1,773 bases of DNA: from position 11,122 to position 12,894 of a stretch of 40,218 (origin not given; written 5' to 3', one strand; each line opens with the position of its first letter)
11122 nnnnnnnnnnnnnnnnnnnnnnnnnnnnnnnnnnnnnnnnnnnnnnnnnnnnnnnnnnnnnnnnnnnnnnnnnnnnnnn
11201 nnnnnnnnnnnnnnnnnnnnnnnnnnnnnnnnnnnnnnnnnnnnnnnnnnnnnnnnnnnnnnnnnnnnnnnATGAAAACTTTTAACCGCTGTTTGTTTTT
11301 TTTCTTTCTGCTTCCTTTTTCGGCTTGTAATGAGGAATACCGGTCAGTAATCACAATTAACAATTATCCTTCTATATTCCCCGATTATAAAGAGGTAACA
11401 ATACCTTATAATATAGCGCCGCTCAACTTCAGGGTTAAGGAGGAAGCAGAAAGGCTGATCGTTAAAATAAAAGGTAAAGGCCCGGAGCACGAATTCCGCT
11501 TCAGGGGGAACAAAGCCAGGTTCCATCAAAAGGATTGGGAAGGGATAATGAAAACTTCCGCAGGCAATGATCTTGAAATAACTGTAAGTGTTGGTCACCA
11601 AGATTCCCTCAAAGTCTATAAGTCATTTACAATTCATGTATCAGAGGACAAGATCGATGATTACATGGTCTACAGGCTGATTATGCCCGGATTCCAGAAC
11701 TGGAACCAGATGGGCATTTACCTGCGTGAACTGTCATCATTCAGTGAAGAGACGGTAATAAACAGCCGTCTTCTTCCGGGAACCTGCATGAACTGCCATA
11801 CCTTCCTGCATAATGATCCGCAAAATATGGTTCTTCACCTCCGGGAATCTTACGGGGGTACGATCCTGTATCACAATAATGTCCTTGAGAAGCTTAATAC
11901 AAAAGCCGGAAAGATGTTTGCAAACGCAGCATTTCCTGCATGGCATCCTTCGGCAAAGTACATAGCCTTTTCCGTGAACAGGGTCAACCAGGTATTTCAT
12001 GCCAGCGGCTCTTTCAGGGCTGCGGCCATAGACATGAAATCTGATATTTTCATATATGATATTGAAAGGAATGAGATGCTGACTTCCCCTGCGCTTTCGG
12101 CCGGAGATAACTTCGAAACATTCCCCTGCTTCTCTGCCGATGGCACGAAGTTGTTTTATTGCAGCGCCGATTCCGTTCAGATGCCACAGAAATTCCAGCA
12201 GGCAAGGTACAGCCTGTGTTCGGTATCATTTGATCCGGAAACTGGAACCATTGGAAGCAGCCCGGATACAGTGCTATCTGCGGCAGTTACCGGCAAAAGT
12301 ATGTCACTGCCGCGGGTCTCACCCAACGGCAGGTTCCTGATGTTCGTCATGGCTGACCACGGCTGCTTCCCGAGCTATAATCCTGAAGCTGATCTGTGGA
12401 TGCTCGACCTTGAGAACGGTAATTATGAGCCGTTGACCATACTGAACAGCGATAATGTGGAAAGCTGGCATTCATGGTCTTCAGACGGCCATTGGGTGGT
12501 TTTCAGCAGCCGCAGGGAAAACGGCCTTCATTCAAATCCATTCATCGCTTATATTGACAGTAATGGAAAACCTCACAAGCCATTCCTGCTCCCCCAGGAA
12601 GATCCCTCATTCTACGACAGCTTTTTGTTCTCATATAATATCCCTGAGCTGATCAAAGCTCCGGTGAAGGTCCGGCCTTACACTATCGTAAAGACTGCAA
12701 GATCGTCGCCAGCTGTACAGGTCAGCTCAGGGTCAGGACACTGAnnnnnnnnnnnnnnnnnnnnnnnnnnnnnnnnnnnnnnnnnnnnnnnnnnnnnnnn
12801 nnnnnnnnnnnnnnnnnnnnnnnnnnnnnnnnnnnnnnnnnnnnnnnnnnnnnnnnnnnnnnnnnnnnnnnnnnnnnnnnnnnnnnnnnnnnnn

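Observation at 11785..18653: A single invariant CxxCH motif at the same position in all three propeller lipoproteins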

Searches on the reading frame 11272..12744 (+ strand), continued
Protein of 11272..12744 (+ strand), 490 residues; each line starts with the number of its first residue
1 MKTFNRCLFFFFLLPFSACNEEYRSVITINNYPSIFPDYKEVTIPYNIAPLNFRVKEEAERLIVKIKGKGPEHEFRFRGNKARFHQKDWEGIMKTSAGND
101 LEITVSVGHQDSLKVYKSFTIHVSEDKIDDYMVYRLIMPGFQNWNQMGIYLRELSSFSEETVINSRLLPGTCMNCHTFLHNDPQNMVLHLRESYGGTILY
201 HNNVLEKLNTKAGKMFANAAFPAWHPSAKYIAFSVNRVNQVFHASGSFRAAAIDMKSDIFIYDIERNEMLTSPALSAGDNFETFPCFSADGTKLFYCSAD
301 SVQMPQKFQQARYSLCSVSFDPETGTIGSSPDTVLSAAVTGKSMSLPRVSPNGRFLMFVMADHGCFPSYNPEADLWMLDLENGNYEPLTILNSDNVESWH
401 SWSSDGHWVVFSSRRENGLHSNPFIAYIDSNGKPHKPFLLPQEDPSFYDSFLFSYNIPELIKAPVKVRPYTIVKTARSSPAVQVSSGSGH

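Call 51: search_protein_families(library=pfam, proteins=[L018:7101-8153:+, L018:6167-7075:+, L018:5320-6018:+, L018:4206-5303:+, L054:6922-8136:+, L058:6909-8135:+, L058:4975-6852:+, L043:6834-8075:+, L019:7257-8120:+, L024:3941-4750:+], max_evalue=0.001)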
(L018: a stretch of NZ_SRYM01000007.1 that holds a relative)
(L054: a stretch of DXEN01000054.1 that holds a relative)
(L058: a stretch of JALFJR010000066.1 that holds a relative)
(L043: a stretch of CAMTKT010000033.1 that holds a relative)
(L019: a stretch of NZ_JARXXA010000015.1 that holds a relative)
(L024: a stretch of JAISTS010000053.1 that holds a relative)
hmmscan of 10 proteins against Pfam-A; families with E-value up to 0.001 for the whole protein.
L018:7101-8153:+ (351 aa): 3 families
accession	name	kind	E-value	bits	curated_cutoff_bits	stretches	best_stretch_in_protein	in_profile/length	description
PF00365.25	PFK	-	2.3e-110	368.8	30.9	1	32-307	2-277/277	Phosphofructokinase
PF01513.26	NAD_kinase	-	7.3e-06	26.7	25.5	1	111-152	62-103/130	ATP-NAD kinase N-terminal domain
PF00781.29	DAGK_cat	-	0.00062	19.8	23.6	0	98-137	32-71/125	Diacylglycerol kinase catalytic domain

L018:6167-7075:+ (303 aa): 1 family
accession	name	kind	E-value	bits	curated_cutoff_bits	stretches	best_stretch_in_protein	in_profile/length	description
PF02401.23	LYTB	-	1.5e-80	270.7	24.5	1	17-296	1-266/267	LytB protein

L018:5320-6018:+ (233 aa): 4 families
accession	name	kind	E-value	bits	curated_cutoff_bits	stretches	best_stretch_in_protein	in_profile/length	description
PF02224.24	Cytidylate_kin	-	1.1e-68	231.6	26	1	10-228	1-210/211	Cytidylate kinase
PF13189.12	Cytidylate_kin2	-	3.2e-09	37.7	28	1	9-189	1-147/176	Cytidylate kinase-like family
PF13238.12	AAA_18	-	6e-07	30.4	29.4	1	10-167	1-110/128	AAA domain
PF13207.12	AAA_17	-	3.4e-05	24.6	27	0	15-45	3-33/136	AAA domain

L018:4206-5303:+ (366 aa): 0 families

L054:6922-8136:+ (405 aa): 2 families
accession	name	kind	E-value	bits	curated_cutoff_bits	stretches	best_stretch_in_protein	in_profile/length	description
PF03051.21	Peptidase_C1_2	-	8e-20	71.5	22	3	336-401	356-422/438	Peptidase C1-like family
PF00112.29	Peptidase_C1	-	4e-13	50.4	20.7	2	45-131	11-88/220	Papain family cysteine protease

L058:6909-8135:+ (409 aa): 0 families

L058:4975-6852:+ (626 aa): 1 family
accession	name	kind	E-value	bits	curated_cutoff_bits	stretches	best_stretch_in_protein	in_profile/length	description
PF03993.17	DUF349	-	9.2e-93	305.1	23.9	5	436-507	1-73/75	Domain of Unknown Function (DUF349)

L043:6834-8075:+ (414 aa): 1 family
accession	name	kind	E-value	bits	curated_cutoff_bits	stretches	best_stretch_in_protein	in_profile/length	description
PF16153.10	DUF4861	-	2.2e-110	369.7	22.3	1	51-411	1-380/380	Domain of unknown function (DUF4861)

L019:7257-8120:+ (288 aa): 16 families
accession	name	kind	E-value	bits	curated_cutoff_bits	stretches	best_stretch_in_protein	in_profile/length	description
PF00515.34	TPR_1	-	4.5e-19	67.8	27.8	2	143-172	2-31/34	Tetratricopeptide repeat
PF07719.23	TPR_2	-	6.3e-19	66.9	27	1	76-107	3-34/34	Tetratricopeptide repeat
PF13432.12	TPR_16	-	9.4e-17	61.6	32.7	2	114-169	3-58/65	Tetratricopeptide repeat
PF13431.12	TPR_17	-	1.1e-14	53.8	24.4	0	134-163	5-34/34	Tetratricopeptide repeat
PF13181.12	TPR_8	-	4.5e-14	51.8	25.7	0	76-107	3-34/34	Tetratricopeptide repeat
PF13371.12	TPR_9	-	1.1e-10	41.8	35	0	85-144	6-65/73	Tetratricopeptide repeat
PF13428.12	TPR_14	-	2e-10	40.7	23.5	0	77-115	4-42/44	Tetratricopeptide repeat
PF13174.12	TPR_6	-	4.6e-10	39.9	26.3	0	79-106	5-32/33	Tetratricopeptide repeat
PF13424.12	TPR_12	-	3.1e-09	37.3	30.1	0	56-102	26-73/77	Tetratricopeptide repeat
PF14559.12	TPR_19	-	6.3e-09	36.5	25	0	86-128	3-45/68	Tetratricopeptide repeat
PF13414.12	TPR_11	-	1.2e-08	34.9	26.8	0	118-155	4-41/42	TPR repeat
PF13176.12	TPR_7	-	1.1e-07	31.8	27.9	0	77-106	2-33/36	Tetratricopeptide repeat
PF23914.1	TPR_CcmH_CycH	-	2.6e-07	31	42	1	35-173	14-152/158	Cytochrome c-type biogenesis protein H TPR domain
PF24575.1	TPR_Slam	-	2.1e-05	25.3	35.2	0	80-110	53-83/104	Surface lipoprotein assembly modifier, N-terminal TPR repeats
PF25062.1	ARM_TT21_N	-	9.4e-05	22.7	40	0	116-223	108-215/222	Tetratricopeptide repeat protein 21 N-terminal ARM repeat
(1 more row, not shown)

L024:3941-4750:+ (270 aa): 1 family
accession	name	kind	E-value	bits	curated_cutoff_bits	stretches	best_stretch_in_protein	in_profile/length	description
PF00696.33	AA_kinase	-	6.7e-39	134.4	24.9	1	18-255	2-233/234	Amino acid kinase family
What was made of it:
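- On Polysaccharide utilisation locus (PUL): However, the DUF6057+PROP pair also occurs outside PULs (call 51).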

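Call 56: find_encoding_contigs(protein=P0142, flank=8000, max_places=2)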
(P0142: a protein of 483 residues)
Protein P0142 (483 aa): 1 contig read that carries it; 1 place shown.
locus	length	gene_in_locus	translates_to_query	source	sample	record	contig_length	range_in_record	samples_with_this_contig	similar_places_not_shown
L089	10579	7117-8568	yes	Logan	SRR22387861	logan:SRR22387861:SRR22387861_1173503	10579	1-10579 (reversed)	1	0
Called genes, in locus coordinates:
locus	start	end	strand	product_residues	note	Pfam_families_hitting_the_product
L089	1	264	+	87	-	?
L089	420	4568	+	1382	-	PF23748:Beta-prop_LRRK2 (faint), PF08450:SGL (faint), PF07494:Reg_prop (weak), PF07495:Y_Y_Y, PF00512:HisKA, PF02518:HATPase_c, PF00072:Response_reg, PF12833:HTH_18, +1 more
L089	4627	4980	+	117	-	-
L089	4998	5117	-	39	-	-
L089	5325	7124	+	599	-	PF19529:DUF6057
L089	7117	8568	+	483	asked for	PF26550:Tricorn_2nd (weak), PF07676:PD40 (faint), PF26549:Tricorn_N (faint)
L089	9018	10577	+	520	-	?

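Call 57: find_encoding_contigs(protein=P0199, flank=8000, max_places=2)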
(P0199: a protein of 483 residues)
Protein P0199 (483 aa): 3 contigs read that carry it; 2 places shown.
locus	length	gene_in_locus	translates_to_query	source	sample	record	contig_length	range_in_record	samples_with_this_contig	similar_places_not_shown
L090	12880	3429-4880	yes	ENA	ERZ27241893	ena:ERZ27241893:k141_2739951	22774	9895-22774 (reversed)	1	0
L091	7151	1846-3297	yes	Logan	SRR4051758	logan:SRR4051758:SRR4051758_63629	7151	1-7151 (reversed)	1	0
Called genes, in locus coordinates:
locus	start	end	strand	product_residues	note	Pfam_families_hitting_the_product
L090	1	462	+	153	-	?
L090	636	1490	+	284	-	PF02086:MethyltransfD12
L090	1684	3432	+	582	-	PF19529:DUF6057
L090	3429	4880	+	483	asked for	PF07676:PD40 (faint)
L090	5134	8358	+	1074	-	PF13620:CarboxypepD_reg, PF13715:CarbopepD_reg_2, PF07715:Plug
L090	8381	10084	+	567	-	PF14322:SusD-like_3, PF07980:SusD_RagB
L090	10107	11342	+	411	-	PF01833:TIG (faint), PF18329:SGBP_B_XBD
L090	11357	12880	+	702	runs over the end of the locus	PF01833:TIG (weak), PF18329:SGBP_B_XBD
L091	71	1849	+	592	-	PF19529:DUF6057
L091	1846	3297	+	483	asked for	PF07676:PD40 (faint)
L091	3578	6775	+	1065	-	PF13620:CarboxypepD_reg, PF13715:CarbopepD_reg_2, PF07715:Plug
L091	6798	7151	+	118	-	?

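Call 58: find_encoding_contigs(protein=P0208, flank=8000, max_places=2)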
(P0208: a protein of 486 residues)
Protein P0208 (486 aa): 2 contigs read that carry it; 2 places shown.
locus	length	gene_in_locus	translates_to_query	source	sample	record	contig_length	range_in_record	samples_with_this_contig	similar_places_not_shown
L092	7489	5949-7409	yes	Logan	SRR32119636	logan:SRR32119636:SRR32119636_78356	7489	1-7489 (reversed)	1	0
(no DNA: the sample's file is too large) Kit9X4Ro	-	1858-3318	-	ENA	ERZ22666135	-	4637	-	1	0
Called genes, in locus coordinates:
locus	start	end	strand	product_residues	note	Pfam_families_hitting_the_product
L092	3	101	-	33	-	?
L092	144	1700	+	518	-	PF00884:Sulfatase, PF01663:Phosphodiest, PF16347:SGSH_C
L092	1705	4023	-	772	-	PF00933:Glyco_hydro_3, PF01915:Glyco_hydro_3_C, PF14310:Fn3-like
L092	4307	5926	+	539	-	PF19529:DUF6057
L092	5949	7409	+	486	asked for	PF26550:Tricorn_2nd (weak), PF07676:PD40 (faint), PF26549:Tricorn_N (faint)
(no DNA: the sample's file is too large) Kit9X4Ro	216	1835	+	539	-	PF19529:DUF6057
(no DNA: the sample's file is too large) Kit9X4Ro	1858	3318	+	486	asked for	PF26550:Tricorn_2nd (weak), PF07676:PD40 (faint), PF26549:Tricorn_N (faint)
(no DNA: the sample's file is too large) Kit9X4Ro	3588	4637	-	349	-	?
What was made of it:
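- Closest known: TPR apocytochrome chaperones and dedicated haem lyases. Different: It also stays paired with motif-less PROPs (calls 56-58).
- Motif-less PROPs still pair with DUF6057 in SusC/SusD or CAZyme-type loci, so the site is not essential to the pair (calls 56-58). Motif-less PROPs remain paired with DUF6057 (calls 56-58).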

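Call 63: search_protein_families(library=pfam, alignment_id=A2, max_evalue=5)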
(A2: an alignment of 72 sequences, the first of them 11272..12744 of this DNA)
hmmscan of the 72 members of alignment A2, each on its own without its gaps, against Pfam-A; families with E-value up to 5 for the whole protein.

A. member 1, window:11272-12744:+ (490 aa): 2 families
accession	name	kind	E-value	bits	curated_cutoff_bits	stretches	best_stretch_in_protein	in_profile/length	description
PF07676.18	PD40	-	2.4e-12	46.9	20.9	2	391-416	5-30/38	WD40-like Beta Propeller Repeat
PF00930.27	DPPIV_N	-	0.0041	16.3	22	1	372-412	22-60/354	Dipeptidyl peptidase IV (DPP IV) N-terminal region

B. families by the number of members that match (of 72 scanned): 41 families (the first 25 are shown)
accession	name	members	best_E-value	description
PF07676.18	PD40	72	1.9e-20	WD40-like Beta Propeller Repeat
PF00930.27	DPPIV_N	48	5.8e-05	Dipeptidyl peptidase IV (DPP IV) N-terminal region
PF17643.6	TssR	20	3.7e-05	TssR protein N-terminal barrel domain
PF06433.17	Me-amine-dh_H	8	0.0073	Methylamine dehydrogenase heavy chain (MADH)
PF00400.38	WD40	8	0.064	WD domain, G-beta repeat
PF21129.3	TibC_1st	5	0.0068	Glycosyltransferase TibC, N-terminal domain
PF13418.12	Kelch_4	5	0.067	Galactose oxidase, central domain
PF25174.1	Beta-prop_THOC3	4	0.0015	THOC3 beta-propeller domain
PF24817.1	WD40_WDHD1_1st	3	0.0073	WDHD1 first WD40 domain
PF23383.1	Beta-prop_IFT140_1st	3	0.058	IFT140 first beta-propeller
PF02897.21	Peptidase_S9_N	2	0.035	Prolyl oligopeptidase, N-terminal beta-propeller domain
PF17583.7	DUF5484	2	0.07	Family of unknown function (DUF5484)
PF15911.12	Beta-prop_WDR19_2nd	2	0.095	WDR19 second beta-propeller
PF13415.12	Kelch_3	2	0.11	Galactose oxidase, central domain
PF23215.1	WD_LRWD1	2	0.13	Leucine-rich repeat and WD repeat-containing protein 1, WD domain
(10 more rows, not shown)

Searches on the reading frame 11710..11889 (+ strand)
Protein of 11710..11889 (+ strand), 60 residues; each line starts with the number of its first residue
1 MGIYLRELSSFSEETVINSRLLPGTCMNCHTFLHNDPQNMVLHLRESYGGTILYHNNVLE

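Call 72: search_solved_structures(query=A4, max_evalue=10, show_alignments=3)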
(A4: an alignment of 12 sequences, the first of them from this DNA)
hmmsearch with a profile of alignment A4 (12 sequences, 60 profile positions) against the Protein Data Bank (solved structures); distinct sequences matched with E-value up to 10: 6.
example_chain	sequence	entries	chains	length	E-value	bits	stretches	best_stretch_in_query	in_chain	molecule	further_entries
1u9p_A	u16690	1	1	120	0.061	16.1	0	3-14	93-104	pArc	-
8e5g_A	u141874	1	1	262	0.41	13.4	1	10-32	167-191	c-type cytochrome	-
6lod_A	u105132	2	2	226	0.62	12.9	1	24-56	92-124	MULTIHEME_CYTC domain-containing protein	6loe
3bng_A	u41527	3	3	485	5.7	9.8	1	22-31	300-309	Cytochrome c-552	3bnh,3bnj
1fs7_A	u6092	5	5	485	5.9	9.8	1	22-31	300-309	CYTOCHROME C NITRITE REDUCTASE | Cytochrome c-552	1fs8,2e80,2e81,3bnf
1fs9_A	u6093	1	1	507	6.6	9.6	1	22-31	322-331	CYTOCHROME C NITRITE REDUCTASE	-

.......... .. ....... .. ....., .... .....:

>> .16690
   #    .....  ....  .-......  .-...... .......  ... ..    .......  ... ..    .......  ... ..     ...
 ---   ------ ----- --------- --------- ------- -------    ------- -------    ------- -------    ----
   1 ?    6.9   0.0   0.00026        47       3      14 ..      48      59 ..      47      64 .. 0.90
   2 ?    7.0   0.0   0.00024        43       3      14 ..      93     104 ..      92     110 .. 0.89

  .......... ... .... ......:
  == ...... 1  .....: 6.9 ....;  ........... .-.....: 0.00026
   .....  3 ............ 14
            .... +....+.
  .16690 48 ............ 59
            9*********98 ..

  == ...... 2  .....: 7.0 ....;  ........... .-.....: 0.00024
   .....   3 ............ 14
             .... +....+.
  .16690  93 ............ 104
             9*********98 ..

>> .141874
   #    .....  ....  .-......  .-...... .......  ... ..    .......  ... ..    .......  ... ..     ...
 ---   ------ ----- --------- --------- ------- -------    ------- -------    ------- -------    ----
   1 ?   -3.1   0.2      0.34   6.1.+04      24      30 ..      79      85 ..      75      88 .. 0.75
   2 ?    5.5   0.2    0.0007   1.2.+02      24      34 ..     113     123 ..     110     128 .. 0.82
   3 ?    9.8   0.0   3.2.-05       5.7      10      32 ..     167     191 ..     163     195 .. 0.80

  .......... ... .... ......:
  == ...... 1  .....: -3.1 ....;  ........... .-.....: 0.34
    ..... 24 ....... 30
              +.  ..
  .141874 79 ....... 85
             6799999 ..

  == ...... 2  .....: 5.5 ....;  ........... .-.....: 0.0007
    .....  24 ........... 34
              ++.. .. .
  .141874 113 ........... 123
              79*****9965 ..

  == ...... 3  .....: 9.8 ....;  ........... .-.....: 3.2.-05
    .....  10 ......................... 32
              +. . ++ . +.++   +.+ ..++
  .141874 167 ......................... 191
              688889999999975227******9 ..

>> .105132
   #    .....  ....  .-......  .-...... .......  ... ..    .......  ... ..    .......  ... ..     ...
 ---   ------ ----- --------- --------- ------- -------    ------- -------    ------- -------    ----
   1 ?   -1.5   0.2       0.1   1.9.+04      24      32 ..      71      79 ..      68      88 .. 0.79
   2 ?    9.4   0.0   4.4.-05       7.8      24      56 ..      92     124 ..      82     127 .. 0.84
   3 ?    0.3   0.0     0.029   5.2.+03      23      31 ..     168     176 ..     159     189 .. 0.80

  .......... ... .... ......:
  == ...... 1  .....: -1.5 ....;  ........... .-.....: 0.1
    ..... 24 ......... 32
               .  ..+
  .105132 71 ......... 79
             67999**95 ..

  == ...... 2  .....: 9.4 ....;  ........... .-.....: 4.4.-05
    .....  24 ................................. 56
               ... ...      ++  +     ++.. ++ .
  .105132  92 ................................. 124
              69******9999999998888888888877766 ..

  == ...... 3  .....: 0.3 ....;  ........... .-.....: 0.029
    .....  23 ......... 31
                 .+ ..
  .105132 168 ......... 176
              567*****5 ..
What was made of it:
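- A profile of the motif region hits PDB cytochromes only at non-significant E-values of 0.4-6 (call 72).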
